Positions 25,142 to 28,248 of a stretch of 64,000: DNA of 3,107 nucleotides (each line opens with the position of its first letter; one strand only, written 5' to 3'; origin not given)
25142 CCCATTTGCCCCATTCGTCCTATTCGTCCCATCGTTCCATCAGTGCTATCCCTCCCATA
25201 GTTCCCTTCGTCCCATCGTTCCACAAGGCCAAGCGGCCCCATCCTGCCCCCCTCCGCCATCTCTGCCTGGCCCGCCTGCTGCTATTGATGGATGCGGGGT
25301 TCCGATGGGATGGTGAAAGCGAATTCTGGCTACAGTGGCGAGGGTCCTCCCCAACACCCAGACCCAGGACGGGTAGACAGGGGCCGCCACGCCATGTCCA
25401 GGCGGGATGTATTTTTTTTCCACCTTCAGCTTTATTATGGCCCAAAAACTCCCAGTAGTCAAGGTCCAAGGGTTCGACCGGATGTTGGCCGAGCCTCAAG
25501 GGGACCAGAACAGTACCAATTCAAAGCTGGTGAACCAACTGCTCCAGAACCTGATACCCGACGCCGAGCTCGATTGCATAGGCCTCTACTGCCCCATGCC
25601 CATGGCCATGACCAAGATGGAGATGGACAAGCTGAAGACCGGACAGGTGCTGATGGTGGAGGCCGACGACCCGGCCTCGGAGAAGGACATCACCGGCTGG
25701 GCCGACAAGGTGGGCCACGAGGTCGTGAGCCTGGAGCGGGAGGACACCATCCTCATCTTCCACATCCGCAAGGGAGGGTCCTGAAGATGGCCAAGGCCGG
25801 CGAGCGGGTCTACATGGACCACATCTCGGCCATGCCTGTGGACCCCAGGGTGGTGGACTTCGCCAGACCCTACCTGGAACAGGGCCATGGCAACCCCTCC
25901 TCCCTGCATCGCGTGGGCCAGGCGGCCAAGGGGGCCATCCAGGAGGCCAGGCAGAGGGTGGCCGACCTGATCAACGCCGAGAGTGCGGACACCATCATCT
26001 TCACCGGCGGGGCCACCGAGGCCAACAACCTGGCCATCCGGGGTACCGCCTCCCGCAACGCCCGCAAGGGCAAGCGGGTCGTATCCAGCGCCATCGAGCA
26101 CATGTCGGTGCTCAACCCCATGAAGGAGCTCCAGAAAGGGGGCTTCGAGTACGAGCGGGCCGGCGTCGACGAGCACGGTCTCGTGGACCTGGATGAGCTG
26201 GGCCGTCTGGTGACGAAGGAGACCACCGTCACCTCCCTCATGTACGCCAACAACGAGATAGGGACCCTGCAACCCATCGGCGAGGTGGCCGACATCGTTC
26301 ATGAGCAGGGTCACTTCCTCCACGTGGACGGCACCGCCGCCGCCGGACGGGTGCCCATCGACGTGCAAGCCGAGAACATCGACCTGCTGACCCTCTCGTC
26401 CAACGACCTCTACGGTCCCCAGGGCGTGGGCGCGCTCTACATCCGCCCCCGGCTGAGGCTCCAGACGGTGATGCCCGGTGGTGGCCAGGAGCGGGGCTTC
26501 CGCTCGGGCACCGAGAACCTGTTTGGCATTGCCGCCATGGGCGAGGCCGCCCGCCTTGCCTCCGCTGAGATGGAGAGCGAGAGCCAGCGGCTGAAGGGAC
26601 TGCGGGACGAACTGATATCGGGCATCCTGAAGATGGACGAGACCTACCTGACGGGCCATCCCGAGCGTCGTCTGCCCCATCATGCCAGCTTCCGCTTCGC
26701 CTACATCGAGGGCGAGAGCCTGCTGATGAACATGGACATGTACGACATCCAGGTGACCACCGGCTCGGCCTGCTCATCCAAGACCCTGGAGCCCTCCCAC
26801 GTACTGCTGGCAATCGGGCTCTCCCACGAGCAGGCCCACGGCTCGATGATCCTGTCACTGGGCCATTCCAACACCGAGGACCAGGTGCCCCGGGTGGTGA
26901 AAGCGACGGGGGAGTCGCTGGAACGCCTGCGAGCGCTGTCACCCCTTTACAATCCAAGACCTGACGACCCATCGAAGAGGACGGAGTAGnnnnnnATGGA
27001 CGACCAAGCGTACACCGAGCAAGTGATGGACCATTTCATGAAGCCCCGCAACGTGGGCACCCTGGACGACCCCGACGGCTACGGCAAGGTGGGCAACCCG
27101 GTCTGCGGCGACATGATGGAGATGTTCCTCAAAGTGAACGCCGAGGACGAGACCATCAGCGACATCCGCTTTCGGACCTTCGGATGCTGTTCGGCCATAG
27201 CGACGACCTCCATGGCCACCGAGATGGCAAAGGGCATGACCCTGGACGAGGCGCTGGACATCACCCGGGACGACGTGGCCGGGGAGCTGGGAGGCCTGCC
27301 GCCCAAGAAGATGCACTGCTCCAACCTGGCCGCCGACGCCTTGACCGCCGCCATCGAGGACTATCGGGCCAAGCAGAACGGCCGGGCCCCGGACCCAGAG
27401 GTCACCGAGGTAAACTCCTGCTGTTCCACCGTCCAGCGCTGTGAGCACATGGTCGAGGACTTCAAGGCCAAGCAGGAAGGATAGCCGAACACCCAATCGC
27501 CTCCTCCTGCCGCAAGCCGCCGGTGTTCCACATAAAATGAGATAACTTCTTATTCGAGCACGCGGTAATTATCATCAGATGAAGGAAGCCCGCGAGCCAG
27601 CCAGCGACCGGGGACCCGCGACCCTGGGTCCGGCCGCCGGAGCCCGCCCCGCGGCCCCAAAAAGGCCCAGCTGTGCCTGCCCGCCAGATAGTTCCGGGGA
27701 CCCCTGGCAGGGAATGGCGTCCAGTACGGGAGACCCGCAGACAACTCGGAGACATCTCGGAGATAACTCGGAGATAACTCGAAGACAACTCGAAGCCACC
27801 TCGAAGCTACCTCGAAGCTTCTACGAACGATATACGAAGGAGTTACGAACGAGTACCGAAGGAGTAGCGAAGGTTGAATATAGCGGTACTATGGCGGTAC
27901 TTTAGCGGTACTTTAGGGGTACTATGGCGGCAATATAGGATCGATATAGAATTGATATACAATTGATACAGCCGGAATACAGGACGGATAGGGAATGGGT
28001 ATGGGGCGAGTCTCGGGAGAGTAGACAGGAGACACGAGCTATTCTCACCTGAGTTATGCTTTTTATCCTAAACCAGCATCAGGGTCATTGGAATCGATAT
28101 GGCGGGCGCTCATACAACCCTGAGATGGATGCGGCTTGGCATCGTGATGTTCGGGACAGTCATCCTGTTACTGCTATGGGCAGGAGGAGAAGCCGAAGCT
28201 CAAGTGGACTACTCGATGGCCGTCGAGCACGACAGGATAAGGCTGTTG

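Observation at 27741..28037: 297-bp array of 27 exact-phase 11-bp units that drifts continuously, immediately upstream of a low-GC surface-protein gene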

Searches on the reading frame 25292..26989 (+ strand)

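Call 12: search_protein_families(library=pfam, proteins=[window:25292-26989:+])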
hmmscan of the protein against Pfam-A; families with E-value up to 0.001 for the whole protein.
window:25292-26989:+ (565 aa): 2 families
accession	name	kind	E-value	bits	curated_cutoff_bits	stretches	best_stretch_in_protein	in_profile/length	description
PF00266.25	Aminotran_5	-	1.7e-73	248.1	21.5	1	173-534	1-370/371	Aminotransferase class-V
PF00155.27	Aminotran_1_2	-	8.2e-05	22.4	19.7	1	216-346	44-185/361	Aminotransferase class I and II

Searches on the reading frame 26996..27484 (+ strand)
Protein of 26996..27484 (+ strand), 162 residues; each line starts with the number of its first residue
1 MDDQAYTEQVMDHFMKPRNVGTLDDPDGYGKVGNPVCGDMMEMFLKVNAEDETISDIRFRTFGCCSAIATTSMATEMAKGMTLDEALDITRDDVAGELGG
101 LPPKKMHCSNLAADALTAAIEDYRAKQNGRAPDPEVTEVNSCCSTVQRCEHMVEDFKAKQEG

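Call 12: search_protein_families(library=pfam, proteins=[window:26996-27484:+])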
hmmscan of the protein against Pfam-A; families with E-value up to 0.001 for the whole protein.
window:26996-27484:+ (162 aa): 1 family
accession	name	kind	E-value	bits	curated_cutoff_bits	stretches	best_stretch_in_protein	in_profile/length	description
PF01592.21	NifU_N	-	5.1e-48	162.9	22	1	5-128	1-125/127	NifU-like N terminal domain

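Call 13: find_encoding_contigs(protein=window:26996-27484:+, flank=10000, max_places=10)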
Protein window:26996-27484:+ (162 aa): 21 contigs read that carry it; 10 places shown.
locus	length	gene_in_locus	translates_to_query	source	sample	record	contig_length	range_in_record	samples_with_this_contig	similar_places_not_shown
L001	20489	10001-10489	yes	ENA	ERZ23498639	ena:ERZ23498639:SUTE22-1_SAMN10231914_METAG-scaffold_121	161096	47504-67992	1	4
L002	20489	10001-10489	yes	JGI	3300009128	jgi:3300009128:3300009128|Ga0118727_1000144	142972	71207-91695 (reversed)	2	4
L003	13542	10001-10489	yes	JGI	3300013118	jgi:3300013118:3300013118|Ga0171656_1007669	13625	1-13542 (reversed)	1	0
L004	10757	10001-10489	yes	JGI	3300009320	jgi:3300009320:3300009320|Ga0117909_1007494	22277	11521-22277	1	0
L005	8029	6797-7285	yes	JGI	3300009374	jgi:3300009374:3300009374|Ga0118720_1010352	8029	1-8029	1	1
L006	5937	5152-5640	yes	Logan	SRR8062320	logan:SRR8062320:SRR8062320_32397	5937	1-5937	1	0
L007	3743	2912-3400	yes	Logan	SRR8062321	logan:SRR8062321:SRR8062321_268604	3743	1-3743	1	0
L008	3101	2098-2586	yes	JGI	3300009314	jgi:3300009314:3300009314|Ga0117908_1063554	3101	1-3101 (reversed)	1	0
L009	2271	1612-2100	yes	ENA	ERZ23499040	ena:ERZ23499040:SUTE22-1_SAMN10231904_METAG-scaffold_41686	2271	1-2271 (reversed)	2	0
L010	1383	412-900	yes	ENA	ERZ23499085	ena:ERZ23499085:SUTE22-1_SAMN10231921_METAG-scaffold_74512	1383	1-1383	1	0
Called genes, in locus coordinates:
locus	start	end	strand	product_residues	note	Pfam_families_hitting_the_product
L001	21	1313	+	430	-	PF03063:Prismane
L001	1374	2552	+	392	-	PF01070:FMN_dh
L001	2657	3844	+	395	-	PF00753:Lactamase_B, PF19583:ODP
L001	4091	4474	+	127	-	PF06397:Desulfoferrod_N, PF01880:Desulfoferrodox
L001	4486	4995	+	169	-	PF00210:Ferritin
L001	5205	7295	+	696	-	PF01855:POR_N, PF02775:TPP_enzyme_C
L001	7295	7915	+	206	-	PF01558:POR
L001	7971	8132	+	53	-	PF00301:Rubredoxin, PF21349:RUBY_RBDX (faint)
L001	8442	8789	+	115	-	PF01206:TusA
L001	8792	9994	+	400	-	PF00266:Aminotran_5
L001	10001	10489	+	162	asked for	PF01592:NifU_N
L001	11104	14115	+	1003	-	PF22352:K319L-like_PKD (faint), PF18911:PKD_4 (faint), PF06739:SBBP, PF00801:PKD (faint)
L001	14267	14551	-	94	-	-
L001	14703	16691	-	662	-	-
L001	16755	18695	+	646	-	PF01541:GIY-YIG (faint), PF27096:UvrC_M, PF02151:UVR (weak), PF22920:UvrC_RNaseH, PF08459:UvrC_RNaseH_dom, PF01367:5_3_exonuc (weak), PF14520:HHH_5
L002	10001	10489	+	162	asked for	PF01592:NifU_N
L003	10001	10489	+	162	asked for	PF01592:NifU_N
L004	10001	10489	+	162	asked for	PF01592:NifU_N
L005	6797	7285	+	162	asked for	PF01592:NifU_N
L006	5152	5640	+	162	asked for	PF01592:NifU_N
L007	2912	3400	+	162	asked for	PF01592:NifU_N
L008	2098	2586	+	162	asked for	PF01592:NifU_N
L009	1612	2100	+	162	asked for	PF01592:NifU_N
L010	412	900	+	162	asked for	PF01592:NifU_N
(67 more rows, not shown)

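Call 29: find_homologous_proteins(query=window:26996-27484:+, max_evalue=1e-40)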
Query window:26996-27484:+ (162 aa): 6811 proteins with E <= 1e-40 among 8000 candidates; the best 120 are listed.
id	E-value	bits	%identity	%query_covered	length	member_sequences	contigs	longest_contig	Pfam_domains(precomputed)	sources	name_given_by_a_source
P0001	4.3e-105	367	100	100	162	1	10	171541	PF01592.22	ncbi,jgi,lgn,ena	-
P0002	6.4e-86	304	83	100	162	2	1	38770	PF01592.22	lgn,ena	-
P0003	7.0e-83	294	81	100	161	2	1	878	PF01592.22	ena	-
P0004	2.8e-56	208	72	80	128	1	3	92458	PF01592.22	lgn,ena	-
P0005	3.6e-56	208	72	80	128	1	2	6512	PF01592.22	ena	-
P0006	3.7e-56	208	65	90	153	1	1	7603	PF01592.22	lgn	-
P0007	4.4e-56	207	73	78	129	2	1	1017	PF01592.22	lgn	-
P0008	4.9e-56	207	66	88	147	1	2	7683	PF01592.22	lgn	-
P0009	5.6e-56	207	72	80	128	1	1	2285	PF01592.22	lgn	-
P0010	7.4e-56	207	73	78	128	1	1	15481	PF01592.22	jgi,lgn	-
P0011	9.6e-56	206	73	78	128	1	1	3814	PF01592.22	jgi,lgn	jgi:nitrogen fixation NifU-like protein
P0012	1.4e-55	206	72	80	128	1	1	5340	PF01592.22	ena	-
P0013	1.5e-55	206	64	90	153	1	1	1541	PF01592.22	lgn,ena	-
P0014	2.1e-55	205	72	78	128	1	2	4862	PF01592.22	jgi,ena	-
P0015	2.5e-55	205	73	76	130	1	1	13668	PF01592.22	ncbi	-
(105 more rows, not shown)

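Call 30: find_encoding_contigs(protein=P0002, flank=10000, max_places=4)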
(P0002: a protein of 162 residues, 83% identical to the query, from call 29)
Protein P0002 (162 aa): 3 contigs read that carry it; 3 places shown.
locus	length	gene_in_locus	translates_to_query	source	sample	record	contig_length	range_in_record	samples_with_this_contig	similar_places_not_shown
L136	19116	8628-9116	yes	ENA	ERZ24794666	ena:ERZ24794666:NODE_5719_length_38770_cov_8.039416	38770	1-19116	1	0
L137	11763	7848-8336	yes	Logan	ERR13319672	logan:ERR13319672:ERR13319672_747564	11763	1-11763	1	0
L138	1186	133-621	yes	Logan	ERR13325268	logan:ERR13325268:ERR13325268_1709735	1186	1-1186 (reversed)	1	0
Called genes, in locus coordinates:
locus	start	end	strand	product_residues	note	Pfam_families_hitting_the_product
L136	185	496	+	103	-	PF13304:AAA_21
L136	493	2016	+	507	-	-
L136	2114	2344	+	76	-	-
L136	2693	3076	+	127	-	PF06397:Desulfoferrod_N, PF01880:Desulfoferrodox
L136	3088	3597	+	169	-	PF00210:Ferritin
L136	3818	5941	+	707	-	PF01855:POR_N, PF02775:TPP_enzyme_C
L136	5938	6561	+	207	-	PF01558:POR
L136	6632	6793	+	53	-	PF00301:Rubredoxin, PF21349:RUBY_RBDX (faint)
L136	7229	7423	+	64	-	PF01206:TusA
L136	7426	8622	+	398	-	PF00266:Aminotran_5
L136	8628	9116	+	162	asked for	PF01592:NifU_N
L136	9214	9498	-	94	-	-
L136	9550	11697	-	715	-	-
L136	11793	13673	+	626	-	PF01541:GIY-YIG (weak), PF02151:UVR (faint), PF27096:UvrC_M, PF22920:UvrC_RNaseH, PF08459:UvrC_RNaseH_dom, PF14520:HHH_5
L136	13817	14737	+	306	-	PF00160:Pro_isomerase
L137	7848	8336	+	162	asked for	PF01592:NifU_N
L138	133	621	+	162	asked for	PF01592:NifU_N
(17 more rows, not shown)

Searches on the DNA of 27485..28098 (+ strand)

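Call 64: search_dna_similar(query=window:27485-28098:+, collection=plasmids, mode=distant, max_evalue=0.001)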
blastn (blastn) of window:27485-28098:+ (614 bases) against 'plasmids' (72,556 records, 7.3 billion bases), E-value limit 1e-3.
No match.

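Call 65: search_dna_similar(query=window:27485-28098:+, collection=phages, mode=distant, max_evalue=0.001)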
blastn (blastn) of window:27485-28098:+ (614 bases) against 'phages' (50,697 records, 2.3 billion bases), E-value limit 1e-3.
No match.
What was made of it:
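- Tried and rejected: BLAST of the intergenic region against plasmids and phages found nothing (calls 64, 65).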

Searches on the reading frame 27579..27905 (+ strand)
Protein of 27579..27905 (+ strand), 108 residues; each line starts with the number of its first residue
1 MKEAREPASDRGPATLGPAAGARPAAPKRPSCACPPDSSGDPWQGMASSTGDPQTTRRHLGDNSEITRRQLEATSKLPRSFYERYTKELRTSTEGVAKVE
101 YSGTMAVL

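Call 71: search_protein_families(library=pfam, proteins=[window:27579-27905:+], max_evalue=0.1)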
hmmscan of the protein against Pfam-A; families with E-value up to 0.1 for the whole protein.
window:27579-27905:+ (108 aa): 0 families
